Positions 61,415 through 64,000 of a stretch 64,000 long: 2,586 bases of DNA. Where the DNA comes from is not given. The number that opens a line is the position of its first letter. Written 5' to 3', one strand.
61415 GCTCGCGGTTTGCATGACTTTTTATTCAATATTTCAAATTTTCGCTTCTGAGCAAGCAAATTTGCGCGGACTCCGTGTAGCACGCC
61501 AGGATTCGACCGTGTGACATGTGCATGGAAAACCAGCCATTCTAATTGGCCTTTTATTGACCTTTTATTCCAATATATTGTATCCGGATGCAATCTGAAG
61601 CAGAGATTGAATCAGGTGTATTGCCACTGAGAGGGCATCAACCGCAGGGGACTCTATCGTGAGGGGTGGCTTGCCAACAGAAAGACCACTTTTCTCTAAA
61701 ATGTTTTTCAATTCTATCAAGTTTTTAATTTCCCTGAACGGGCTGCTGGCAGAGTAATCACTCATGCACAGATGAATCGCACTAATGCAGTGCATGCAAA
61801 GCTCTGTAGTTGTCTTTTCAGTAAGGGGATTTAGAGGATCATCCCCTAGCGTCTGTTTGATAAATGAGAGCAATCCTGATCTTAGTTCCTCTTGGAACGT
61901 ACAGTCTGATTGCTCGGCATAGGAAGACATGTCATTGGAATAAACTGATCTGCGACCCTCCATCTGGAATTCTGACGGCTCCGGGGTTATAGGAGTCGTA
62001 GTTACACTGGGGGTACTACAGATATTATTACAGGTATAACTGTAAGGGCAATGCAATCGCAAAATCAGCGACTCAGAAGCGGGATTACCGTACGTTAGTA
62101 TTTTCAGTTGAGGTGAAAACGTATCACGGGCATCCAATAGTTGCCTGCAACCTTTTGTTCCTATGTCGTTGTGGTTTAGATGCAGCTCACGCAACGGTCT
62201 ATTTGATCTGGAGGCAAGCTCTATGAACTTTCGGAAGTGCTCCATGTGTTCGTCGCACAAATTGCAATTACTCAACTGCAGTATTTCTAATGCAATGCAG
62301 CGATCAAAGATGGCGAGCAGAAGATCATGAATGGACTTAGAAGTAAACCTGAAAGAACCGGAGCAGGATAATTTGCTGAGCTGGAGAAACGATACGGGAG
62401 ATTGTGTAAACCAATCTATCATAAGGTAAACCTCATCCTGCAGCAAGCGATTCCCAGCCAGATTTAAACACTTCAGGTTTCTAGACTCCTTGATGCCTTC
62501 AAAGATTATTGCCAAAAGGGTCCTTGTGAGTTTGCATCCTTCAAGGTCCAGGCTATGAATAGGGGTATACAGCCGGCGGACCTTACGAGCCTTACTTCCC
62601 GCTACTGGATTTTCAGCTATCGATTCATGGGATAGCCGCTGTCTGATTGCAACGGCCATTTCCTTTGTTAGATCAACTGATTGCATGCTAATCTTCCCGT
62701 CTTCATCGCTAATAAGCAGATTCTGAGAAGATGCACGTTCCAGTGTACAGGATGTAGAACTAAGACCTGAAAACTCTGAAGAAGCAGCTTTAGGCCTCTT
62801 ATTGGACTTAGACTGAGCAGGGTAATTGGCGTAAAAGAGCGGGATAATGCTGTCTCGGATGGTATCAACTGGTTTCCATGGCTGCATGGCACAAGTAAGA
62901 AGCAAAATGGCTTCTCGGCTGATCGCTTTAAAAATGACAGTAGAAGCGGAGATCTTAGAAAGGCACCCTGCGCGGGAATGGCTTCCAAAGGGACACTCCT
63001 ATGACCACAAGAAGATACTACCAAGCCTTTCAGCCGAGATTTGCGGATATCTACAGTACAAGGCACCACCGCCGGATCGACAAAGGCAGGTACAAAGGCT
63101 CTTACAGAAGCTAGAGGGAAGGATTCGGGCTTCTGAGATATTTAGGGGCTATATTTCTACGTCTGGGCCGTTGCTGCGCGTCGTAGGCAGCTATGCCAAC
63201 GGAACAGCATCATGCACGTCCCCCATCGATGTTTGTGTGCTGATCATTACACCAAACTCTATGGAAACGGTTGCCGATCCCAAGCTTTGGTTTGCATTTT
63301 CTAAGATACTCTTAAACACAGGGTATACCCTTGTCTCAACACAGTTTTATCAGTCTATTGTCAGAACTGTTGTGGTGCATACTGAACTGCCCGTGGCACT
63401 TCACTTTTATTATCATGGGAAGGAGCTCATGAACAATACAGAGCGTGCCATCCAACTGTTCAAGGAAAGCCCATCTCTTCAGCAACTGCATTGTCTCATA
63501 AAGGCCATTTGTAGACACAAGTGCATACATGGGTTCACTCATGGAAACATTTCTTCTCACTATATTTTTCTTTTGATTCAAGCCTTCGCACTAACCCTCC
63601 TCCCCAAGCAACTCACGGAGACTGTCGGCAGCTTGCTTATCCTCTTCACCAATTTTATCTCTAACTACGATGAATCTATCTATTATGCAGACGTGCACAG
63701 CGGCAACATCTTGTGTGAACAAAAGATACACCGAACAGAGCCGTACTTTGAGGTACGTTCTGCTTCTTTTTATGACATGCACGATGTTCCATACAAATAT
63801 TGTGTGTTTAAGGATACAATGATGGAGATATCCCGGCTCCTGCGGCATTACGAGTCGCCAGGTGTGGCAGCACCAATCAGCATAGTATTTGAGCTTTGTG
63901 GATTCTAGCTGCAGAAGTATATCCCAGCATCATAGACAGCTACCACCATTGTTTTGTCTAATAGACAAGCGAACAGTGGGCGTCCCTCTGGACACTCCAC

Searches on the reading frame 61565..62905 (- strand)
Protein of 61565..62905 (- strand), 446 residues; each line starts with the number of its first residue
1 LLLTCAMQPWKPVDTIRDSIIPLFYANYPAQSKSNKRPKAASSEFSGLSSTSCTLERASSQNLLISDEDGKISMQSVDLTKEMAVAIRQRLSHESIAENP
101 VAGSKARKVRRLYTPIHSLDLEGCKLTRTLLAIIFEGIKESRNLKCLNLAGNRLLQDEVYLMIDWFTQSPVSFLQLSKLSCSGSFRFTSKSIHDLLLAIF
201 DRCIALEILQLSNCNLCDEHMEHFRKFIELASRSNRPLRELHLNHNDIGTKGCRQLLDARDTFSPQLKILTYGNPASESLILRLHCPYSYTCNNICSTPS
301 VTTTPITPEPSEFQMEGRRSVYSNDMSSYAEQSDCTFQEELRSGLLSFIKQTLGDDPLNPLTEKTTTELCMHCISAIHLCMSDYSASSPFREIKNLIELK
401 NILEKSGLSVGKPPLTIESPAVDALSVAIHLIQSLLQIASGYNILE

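Call 7: search_protein_families(library=pfam, proteins=[window:61565-62905:-], max_evalue=0.01)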
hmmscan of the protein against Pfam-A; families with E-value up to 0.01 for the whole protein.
window:61565-62905:- (446 aa): 2 families
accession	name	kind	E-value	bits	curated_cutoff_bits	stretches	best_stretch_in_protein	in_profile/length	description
PF13516.12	LRR_6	-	2.1e-07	30.9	23.4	1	234-254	1-21/24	Leucine Rich repeat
PF00560.39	LRR_1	-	2.5e-06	26.9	20.6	0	206-226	2-22/23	Leucine Rich Repeat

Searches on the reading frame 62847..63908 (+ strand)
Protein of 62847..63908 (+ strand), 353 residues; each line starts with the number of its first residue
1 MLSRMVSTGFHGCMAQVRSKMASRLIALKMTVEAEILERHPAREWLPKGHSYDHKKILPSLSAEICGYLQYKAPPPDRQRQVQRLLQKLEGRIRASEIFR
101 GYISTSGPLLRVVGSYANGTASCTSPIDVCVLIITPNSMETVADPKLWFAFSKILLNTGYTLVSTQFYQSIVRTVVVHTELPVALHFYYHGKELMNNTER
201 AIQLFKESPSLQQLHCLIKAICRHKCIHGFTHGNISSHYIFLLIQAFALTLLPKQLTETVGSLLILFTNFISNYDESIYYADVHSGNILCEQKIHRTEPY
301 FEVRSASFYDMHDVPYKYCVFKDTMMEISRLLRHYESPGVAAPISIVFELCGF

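Call 7: search_protein_families(library=pfam, proteins=[window:62847-63908:+], max_evalue=0.01)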
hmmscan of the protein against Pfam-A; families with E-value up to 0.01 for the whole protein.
window:62847-63908:+ (353 aa): 1 family
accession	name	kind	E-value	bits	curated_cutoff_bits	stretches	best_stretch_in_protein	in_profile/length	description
PF22600.2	MTPAP-like_central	-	0.0038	17.7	27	1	68-138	8-70/139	Poly(A) RNA polymerase, mitochondrial-like, central palm domain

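Call 16: find_homologous_proteins(query=window:62847-63908:+)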
Query window:62847-63908:+ (353 aa): 4 proteins with E <= 0.001 among 1741 candidates.
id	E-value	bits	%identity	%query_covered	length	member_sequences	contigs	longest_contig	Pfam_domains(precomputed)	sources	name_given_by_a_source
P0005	6.2e-236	800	99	100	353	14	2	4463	-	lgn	-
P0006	9.3e-198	675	88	92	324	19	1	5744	-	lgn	-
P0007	3.4e-191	653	86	92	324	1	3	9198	-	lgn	-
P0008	5.1e-180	616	80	92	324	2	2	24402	-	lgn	-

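Call 18: find_encoding_contigs(protein=P0008, flank=5000, max_places=3)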
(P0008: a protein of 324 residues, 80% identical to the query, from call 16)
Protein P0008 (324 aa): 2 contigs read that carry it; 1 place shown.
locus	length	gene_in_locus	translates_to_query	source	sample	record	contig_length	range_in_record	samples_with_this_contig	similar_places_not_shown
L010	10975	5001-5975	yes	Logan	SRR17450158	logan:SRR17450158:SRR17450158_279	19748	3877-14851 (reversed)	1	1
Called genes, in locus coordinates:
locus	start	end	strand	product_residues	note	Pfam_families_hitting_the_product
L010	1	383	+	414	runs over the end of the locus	-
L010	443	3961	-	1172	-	PF00023:Ank (faint), PF12796:Ank_2 (weak), PF13606:Ank_3 (faint), PF13857:Ank_5 (faint), PF12796:Ank_2, PF13637:Ank_4, PF12796:Ank_2, PF13637:Ank_4 (weak), +1 more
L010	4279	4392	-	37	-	-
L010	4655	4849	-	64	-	-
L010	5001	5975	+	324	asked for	-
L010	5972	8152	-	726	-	-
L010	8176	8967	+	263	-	-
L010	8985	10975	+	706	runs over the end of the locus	-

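Call 19: find_encoding_contigs(protein=P0007, flank=5000, max_places=3)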
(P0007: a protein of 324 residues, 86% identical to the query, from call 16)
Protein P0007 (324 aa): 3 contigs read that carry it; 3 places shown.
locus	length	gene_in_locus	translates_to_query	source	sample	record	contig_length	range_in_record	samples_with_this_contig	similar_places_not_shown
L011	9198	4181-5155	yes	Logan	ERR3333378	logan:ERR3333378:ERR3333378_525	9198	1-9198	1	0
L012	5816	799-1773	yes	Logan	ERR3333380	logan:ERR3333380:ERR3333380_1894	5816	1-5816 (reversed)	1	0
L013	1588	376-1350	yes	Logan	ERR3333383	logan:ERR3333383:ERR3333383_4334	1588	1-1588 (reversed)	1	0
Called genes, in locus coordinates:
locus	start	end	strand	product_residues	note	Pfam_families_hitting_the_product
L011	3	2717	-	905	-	?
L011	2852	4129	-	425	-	PF27087:LRR_TMOD-LMOD (faint), PF00560:LRR_1 (faint), PF13516:LRR_6 (faint)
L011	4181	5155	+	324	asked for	-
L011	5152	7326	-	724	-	-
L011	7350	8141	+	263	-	-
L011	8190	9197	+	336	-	?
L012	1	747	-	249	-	?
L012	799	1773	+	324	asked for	-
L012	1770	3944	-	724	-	-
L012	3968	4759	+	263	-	-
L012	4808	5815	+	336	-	?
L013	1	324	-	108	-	?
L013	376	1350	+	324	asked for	-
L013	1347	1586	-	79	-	?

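Call 20: find_encoding_contigs(protein=P0006, flank=5000, max_places=3)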
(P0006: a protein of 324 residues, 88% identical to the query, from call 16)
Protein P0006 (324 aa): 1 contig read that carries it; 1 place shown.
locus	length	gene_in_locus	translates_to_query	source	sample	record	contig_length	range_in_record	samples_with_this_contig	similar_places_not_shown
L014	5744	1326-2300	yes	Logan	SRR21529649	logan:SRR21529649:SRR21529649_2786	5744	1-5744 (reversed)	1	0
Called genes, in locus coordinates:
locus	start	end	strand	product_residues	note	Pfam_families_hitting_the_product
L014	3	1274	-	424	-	?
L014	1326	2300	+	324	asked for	-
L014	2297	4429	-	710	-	-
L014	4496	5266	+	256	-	-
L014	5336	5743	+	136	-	?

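Call 22: find_encoding_contigs(protein=P0005, flank=5000, max_places=3)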
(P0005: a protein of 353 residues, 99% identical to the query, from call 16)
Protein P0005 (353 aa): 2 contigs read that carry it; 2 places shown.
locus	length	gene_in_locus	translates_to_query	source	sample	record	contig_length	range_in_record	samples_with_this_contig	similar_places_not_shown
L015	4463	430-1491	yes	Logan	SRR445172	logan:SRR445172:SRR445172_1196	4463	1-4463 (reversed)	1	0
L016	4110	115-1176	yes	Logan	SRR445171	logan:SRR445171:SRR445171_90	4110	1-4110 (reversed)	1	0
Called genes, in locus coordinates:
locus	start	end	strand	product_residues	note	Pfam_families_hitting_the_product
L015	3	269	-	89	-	?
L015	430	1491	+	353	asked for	-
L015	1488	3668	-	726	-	-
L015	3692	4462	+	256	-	?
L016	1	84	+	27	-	?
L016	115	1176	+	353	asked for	-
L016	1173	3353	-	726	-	-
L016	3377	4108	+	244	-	?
